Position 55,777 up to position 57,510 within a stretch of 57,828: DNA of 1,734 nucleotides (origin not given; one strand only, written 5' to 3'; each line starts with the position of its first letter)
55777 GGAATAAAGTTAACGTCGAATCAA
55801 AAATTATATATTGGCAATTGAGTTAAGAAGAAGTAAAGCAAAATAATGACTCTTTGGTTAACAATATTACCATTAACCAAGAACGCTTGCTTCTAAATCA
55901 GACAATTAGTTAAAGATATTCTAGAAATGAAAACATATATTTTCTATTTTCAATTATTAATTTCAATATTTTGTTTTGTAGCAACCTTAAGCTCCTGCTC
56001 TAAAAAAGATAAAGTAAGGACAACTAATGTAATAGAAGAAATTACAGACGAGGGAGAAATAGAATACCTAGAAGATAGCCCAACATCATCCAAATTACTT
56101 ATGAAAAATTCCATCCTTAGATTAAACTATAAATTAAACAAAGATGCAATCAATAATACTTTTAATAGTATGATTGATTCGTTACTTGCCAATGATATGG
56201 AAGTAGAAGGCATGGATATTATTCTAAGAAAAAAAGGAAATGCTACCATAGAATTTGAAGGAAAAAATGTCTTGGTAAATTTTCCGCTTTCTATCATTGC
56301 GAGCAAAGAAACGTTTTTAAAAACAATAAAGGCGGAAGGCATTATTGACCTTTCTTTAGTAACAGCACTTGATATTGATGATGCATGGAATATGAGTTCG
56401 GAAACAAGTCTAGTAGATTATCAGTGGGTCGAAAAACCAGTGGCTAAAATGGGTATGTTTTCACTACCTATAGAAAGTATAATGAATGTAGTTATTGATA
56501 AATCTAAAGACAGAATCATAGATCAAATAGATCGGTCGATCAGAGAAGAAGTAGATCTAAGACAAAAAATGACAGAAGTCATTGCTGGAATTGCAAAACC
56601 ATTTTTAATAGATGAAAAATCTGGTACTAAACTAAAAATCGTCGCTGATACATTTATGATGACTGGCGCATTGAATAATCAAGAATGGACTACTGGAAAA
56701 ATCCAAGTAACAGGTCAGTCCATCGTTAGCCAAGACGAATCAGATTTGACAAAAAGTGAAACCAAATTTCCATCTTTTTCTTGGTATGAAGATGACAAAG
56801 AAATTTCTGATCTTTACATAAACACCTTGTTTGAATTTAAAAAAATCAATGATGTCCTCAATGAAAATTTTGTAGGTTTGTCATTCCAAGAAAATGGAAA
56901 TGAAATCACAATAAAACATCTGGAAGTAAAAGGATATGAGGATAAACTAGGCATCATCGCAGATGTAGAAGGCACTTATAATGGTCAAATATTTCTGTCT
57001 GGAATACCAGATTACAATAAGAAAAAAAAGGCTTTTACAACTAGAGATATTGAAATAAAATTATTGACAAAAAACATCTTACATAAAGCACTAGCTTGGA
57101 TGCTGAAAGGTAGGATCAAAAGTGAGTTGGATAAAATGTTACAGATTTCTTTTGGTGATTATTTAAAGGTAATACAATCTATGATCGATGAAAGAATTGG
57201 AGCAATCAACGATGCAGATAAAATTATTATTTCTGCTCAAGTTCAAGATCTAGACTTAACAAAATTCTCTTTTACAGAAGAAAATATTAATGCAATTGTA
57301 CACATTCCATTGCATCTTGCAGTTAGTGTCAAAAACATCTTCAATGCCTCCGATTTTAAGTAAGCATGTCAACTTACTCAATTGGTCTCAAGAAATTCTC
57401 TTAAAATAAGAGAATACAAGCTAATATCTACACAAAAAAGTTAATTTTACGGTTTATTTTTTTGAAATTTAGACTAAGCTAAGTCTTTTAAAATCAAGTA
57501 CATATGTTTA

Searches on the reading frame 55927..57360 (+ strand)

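Call 12: search_protein_families(library=pfam, proteins=[window:55927-57360:+], max_evalue=0.01)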
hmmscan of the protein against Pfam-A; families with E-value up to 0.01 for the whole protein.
window:55927-57360:+ (478 aa): 1 family
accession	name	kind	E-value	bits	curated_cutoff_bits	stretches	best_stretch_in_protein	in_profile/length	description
PF14356.11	DUF4403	-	9.5e-68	229.2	28.3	1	64-467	5-424/425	Domain of unknown function (DUF4403)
